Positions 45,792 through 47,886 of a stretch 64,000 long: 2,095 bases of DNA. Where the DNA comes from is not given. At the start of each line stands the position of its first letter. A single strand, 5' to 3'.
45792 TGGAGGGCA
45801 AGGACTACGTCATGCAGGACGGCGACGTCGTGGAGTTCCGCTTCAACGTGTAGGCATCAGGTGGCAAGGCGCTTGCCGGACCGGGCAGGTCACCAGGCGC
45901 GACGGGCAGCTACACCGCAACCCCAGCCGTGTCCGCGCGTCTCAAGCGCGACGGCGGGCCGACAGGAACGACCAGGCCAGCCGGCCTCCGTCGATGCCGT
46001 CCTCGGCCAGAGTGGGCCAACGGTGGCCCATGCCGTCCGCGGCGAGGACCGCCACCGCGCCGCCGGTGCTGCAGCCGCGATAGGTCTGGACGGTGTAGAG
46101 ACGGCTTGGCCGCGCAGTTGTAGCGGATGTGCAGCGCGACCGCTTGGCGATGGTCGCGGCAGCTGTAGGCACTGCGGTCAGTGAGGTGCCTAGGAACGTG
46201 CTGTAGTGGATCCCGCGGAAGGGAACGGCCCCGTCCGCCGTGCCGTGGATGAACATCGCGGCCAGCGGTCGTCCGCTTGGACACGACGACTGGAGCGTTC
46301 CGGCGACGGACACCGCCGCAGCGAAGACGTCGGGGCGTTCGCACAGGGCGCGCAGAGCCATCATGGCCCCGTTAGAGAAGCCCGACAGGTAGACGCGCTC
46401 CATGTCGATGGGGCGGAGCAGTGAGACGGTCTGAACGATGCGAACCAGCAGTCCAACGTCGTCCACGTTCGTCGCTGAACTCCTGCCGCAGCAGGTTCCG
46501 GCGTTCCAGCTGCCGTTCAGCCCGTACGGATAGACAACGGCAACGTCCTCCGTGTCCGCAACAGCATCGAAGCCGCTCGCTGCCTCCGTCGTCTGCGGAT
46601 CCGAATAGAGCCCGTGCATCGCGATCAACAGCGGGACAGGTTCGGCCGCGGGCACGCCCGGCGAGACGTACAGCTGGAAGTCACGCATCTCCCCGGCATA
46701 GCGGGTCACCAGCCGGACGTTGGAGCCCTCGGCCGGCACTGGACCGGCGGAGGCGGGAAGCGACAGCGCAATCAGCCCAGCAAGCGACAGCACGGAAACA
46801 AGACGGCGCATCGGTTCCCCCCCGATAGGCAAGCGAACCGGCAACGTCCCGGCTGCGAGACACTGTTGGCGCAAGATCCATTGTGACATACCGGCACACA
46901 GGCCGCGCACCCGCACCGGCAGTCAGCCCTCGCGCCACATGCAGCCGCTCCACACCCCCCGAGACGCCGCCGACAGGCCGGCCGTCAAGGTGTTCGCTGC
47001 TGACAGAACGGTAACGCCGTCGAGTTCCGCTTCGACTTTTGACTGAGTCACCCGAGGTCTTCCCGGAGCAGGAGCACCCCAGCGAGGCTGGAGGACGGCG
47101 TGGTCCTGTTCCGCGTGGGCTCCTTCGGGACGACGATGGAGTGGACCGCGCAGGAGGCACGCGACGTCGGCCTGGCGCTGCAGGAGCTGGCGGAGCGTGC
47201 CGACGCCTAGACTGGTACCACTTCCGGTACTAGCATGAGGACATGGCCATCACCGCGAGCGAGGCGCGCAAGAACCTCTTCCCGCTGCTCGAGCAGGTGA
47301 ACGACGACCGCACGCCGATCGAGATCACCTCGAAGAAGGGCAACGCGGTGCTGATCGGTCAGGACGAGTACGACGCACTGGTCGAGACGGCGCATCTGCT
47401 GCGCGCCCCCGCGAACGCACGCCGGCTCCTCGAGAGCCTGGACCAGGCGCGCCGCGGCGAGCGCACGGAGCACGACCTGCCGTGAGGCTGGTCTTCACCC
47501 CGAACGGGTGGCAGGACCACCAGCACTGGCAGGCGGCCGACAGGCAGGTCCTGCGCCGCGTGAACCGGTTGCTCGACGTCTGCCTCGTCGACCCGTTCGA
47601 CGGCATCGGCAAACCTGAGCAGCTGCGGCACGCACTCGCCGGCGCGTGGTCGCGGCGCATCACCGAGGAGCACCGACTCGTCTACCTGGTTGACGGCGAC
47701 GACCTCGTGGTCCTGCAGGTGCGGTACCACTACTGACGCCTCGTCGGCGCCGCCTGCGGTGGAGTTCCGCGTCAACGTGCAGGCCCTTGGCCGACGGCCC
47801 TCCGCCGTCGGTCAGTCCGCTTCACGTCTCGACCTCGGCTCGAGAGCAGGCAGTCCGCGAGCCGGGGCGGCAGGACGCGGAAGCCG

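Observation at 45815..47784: Three copies of the ychF 3' end bracket two small islets (esterase; yefM-yoeB): footprints of serial site-specific insertion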

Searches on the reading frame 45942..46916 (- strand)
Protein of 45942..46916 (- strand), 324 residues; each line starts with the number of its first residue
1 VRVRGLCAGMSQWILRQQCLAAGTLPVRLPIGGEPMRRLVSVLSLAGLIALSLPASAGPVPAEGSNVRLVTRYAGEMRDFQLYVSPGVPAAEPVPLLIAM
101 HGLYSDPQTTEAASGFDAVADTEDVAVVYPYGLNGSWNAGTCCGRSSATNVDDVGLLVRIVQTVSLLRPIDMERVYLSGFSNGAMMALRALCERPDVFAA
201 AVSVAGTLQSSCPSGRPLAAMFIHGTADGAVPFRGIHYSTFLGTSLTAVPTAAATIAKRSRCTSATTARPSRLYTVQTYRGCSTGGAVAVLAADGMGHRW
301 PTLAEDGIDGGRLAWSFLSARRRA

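Call 9: search_protein_families(library=pfam, proteins=[window:45942-46916:-], max_evalue=0.01)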
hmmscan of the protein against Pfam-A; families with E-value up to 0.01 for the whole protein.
window:45942-46916:- (324 aa): 5 families
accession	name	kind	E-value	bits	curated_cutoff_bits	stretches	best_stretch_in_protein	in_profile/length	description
PF10503.15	Esterase_PHB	-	4.3e-09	36.4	23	1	80-207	3-131/219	Esterase PHB depolymerase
PF00756.26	Esterase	-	2.5e-07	31.2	22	1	79-219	9-154/251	Putative esterase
PF00326.27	Peptidase_S9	-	1.4e-06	28.4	22.6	1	169-208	60-99/213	Prolyl oligopeptidase family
PF02230.22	Abhydrolase_2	-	2e-06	28.2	23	1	168-234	100-173/217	Phospholipase/Carboxylesterase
PF00561.26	Abhydrolase_1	-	0.00018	21.7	25.8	1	143-214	38-108/245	alpha/beta hydrolase fold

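Call 50: find_homologous_proteins(query=window:45942-46811:-, max_evalue=1e-20)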
Query window:45942-46811:- (289 aa): 519 proteins with E <= 1e-20 among 8000 candidates; the best 120 are listed.
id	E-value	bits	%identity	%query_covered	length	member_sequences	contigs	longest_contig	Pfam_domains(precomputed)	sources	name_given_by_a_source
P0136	7.3e-185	631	100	100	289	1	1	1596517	PF00756.27,PF00326.28,PF10503.15,PF02230.23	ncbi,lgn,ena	-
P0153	3.4e-153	527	82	92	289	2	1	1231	PF00756.27,PF00326.28,PF00561.27,PF10503.15,PF02230.23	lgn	-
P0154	2.9e-136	471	73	100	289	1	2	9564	PF00756.27,PF00326.28,PF00561.27,PF10503.15,PF02230.23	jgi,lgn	jgi:polyhydroxybutyrate depolymerase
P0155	8.4e-118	411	68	93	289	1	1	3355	PF00756.27,PF00326.28,PF10503.15,PF02230.23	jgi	jgi:polyhydroxybutyrate depolymerase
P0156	3.3e-116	406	68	89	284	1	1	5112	PF00756.27,PF00326.28,PF00561.27,PF10503.15,PF02230.23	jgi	jgi:polyhydroxybutyrate depolymerase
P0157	4.1e-99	350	58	88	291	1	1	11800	PF00326.28,PF10503.15,PF02230.23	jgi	jgi:polyhydroxybutyrate depolymerase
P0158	5.8e-98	346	54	99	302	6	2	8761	PF00756.27,PF00326.28,PF00561.27,PF10503.15,PF02230.23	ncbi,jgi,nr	ncbi:MAG: polyhydroxybutyrate depolymerase [Actinomycetota bacterium]|jgi:polyhydroxybutyrate depoly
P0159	7.0e-98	345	56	91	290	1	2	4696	PF00756.27,PF00326.28,PF00561.27,PF10503.15,PF02230.23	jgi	jgi:polyhydroxybutyrate depolymerase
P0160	2.9e-97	343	58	88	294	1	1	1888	PF00756.27,PF00326.28,PF00561.27,PF10503.15,PF02230.23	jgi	jgi:polyhydroxybutyrate depolymerase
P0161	3.1e-97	343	60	88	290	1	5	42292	PF00756.27,PF00326.28,PF10503.15,PF02230.23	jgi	jgi:polyhydroxybutyrate depolymerase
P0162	5.5e-97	343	54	99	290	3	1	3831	PF00756.27,PF00326.28,PF00561.27,PF10503.15,PF02230.23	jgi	jgi:polyhydroxybutyrate depolymerase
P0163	9.9e-97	342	60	90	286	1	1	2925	PF00756.27,PF00326.28,PF10503.15,PF02230.23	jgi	jgi:polyhydroxybutyrate depolymerase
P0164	3.3e-96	340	56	90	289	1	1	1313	PF00756.27,PF00326.28,PF10503.15,PF02230.23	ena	-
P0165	4.4e-96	340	59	90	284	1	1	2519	PF00756.27,PF00326.28,PF10503.15,PF02230.23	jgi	jgi:polyhydroxybutyrate depolymerase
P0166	8.1e-96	339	57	91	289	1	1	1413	PF00756.27,PF00326.28,PF00561.27,PF02230.23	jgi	jgi:polyhydroxybutyrate depolymerase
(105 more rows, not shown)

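Call 51: find_encoding_contigs(protein=P0154, flank=6000, max_places=3)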
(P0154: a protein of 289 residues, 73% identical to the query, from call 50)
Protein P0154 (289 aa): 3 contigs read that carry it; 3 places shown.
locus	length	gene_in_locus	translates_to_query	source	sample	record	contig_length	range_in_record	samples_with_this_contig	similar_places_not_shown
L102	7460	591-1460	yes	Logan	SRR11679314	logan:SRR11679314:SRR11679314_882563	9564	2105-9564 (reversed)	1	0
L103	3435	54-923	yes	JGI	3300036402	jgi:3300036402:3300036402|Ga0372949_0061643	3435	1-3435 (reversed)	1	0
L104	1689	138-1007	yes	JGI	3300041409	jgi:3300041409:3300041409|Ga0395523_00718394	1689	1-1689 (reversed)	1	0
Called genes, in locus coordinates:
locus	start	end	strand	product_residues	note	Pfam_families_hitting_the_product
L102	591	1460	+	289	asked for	PF00756:Esterase (weak), PF10503:Esterase_PHB, PF00561:Abhydrolase_1 (weak), PF00326:Peptidase_S9, PF02230:Abhydrolase_2 (weak)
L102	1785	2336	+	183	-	PF04542:Sigma70_r2, PF08281:Sigma70_r4_2, PF04545:Sigma70_r4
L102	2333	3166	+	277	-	-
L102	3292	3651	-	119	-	-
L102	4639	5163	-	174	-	PF00533:BRCT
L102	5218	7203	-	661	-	PF02129:Peptidase_S15, PF08530:PepX_C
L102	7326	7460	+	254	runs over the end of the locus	PF00535:Glycos_transf_2, PF13641:Glyco_tranf_2_3 (weak)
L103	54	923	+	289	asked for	PF00756:Esterase (weak), PF10503:Esterase_PHB, PF00561:Abhydrolase_1 (weak), PF00326:Peptidase_S9, PF02230:Abhydrolase_2 (weak)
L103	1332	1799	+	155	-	PF04542:Sigma70_r2, PF08281:Sigma70_r4_2, PF04545:Sigma70_r4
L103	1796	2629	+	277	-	-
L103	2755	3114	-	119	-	-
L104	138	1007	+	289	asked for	PF00756:Esterase (weak), PF10503:Esterase_PHB, PF00561:Abhydrolase_1 (weak), PF00326:Peptidase_S9, PF02230:Abhydrolase_2 (weak)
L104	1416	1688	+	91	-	?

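Call 52: find_encoding_contigs(protein=P0153, flank=3000, max_places=3)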
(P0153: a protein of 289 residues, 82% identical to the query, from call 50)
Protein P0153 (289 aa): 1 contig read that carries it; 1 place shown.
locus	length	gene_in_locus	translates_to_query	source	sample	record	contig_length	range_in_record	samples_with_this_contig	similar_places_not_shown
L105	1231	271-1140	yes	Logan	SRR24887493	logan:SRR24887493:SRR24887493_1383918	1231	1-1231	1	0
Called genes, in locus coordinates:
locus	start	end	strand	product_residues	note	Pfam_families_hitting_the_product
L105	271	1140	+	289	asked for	PF00756:Esterase, PF10503:Esterase_PHB, PF00561:Abhydrolase_1 (faint), PF00326:Peptidase_S9, PF02230:Abhydrolase_2 (weak)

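Call 53: find_encoding_contigs(protein=P0156, flank=5000, max_places=3)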
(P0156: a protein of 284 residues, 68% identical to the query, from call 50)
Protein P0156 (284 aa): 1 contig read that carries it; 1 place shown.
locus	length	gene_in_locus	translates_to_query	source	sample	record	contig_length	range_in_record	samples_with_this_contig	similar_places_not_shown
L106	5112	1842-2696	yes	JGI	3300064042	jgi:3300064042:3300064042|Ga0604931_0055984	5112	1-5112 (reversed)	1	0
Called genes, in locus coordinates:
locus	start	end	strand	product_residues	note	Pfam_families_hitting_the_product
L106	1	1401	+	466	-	?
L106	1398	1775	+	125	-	PF02823:ATP-synt_DE_N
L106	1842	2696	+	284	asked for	PF00756:Esterase, PF10503:Esterase_PHB (weak), PF00326:Peptidase_S9, PF00561:Abhydrolase_1 (weak), PF02230:Abhydrolase_2 (weak)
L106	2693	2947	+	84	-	PF01713:Smr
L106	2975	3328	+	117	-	PF00903:Glyoxalase, PF12681:Glyoxalase_2 (faint)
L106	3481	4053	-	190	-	PF01923:Cob_adeno_trans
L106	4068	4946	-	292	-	-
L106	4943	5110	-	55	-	?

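Call 75: search_protein_families(library=pfam, proteins=[L098:707-889:+, L097:6707-7198:+, L098:1489-2601:-], max_evalue=0.01)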
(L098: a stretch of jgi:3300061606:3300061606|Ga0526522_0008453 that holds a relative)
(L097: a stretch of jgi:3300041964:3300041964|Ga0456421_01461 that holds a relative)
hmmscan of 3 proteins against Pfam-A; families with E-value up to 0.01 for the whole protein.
L098:707-889:+ (60 aa): 0 families

L097:6707-7198:+ (163 aa): 1 family
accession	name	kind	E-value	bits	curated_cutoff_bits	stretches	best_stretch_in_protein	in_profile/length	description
PF02452.23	PemK_toxin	-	7.8e-07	29.7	23.1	1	56-156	2-106/109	PemK-like, MazF-like toxin of type II toxin-antitoxin system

L098:1489-2601:- (370 aa): 3 families
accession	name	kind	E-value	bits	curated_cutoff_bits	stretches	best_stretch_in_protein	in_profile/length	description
PF00589.27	Phage_integrase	-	3.6e-26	92.4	27.1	1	164-337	4-168/172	Phage integrase family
PF12834.13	Phage_int_SAM_2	-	0.0011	19.9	22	1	96-139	47-90/91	Phage integrase, N-terminal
PF13102.12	Phage_int_SAM_5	-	0.0056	17.5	22.3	0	93-144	41-92/98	Phage integrase SAM-like domain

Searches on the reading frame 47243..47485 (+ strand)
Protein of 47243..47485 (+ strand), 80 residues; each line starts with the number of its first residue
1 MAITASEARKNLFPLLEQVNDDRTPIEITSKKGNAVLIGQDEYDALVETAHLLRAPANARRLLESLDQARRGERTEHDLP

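Call 9: search_protein_families(library=pfam, proteins=[window:47243-47485:+], max_evalue=0.01)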
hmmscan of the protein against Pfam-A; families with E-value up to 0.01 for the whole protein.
window:47243-47485:+ (80 aa): 1 family
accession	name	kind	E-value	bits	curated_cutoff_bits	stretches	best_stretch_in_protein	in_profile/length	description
PF02604.26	PhdYeFM_antitox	-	1.9e-18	66.4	29.8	1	2-72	3-74/74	Antitoxin Phd_YefM, type II toxin-antitoxin system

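Call 75: search_protein_families(library=pfam, proteins=[L098:707-889:+, L097:6707-7198:+, L098:1489-2601:-], max_evalue=0.01)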
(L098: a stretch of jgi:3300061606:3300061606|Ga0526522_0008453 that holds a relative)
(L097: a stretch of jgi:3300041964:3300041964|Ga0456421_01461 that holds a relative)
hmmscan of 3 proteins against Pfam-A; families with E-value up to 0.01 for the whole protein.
L098:707-889:+ (60 aa): 0 families

L097:6707-7198:+ (163 aa): 1 family
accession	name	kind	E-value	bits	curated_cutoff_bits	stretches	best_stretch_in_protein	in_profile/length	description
PF02452.23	PemK_toxin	-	7.8e-07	29.7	23.1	1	56-156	2-106/109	PemK-like, MazF-like toxin of type II toxin-antitoxin system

L098:1489-2601:- (370 aa): 3 families
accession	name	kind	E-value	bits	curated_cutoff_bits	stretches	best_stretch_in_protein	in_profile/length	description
PF00589.27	Phage_integrase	-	3.6e-26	92.4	27.1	1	164-337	4-168/172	Phage integrase family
PF12834.13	Phage_int_SAM_2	-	0.0011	19.9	22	1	96-139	47-90/91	Phage integrase, N-terminal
PF13102.12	Phage_int_SAM_5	-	0.0056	17.5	22.3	0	93-144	41-92/98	Phage integrase SAM-like domain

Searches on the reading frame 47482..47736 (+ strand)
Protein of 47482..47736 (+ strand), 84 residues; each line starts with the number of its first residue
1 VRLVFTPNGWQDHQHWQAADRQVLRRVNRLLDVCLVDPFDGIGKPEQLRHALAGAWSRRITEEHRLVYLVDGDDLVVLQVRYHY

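Call 9: search_protein_families(library=pfam, proteins=[window:47482-47736:+], max_evalue=0.01)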
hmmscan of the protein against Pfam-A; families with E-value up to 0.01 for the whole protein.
window:47482-47736:+ (84 aa): 2 families
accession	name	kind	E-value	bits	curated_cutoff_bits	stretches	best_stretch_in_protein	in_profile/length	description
PF06769.20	YoeB_toxin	-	1.6e-34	118.2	27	1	5-84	1-80/80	YoeB-like toxin of bacterial type II toxin-antitoxin system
PF05016.21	ParE_toxin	-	0.0042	18.1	23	1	15-82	20-84/89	ParE toxin of type II toxin-antitoxin system, parDE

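Call 75: search_protein_families(library=pfam, proteins=[L098:707-889:+, L097:6707-7198:+, L098:1489-2601:-], max_evalue=0.01)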
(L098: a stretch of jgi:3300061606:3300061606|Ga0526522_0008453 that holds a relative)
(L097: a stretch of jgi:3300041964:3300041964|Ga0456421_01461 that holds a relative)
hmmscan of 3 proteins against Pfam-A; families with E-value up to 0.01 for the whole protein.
L098:707-889:+ (60 aa): 0 families

L097:6707-7198:+ (163 aa): 1 family
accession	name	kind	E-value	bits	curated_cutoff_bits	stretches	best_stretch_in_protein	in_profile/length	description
PF02452.23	PemK_toxin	-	7.8e-07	29.7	23.1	1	56-156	2-106/109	PemK-like, MazF-like toxin of type II toxin-antitoxin system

L098:1489-2601:- (370 aa): 3 families
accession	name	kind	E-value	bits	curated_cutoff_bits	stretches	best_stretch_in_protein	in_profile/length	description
PF00589.27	Phage_integrase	-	3.6e-26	92.4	27.1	1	164-337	4-168/172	Phage integrase family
PF12834.13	Phage_int_SAM_2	-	0.0011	19.9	22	1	96-139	47-90/91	Phage integrase, N-terminal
PF13102.12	Phage_int_SAM_5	-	0.0056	17.5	22.3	0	93-144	41-92/98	Phage integrase SAM-like domain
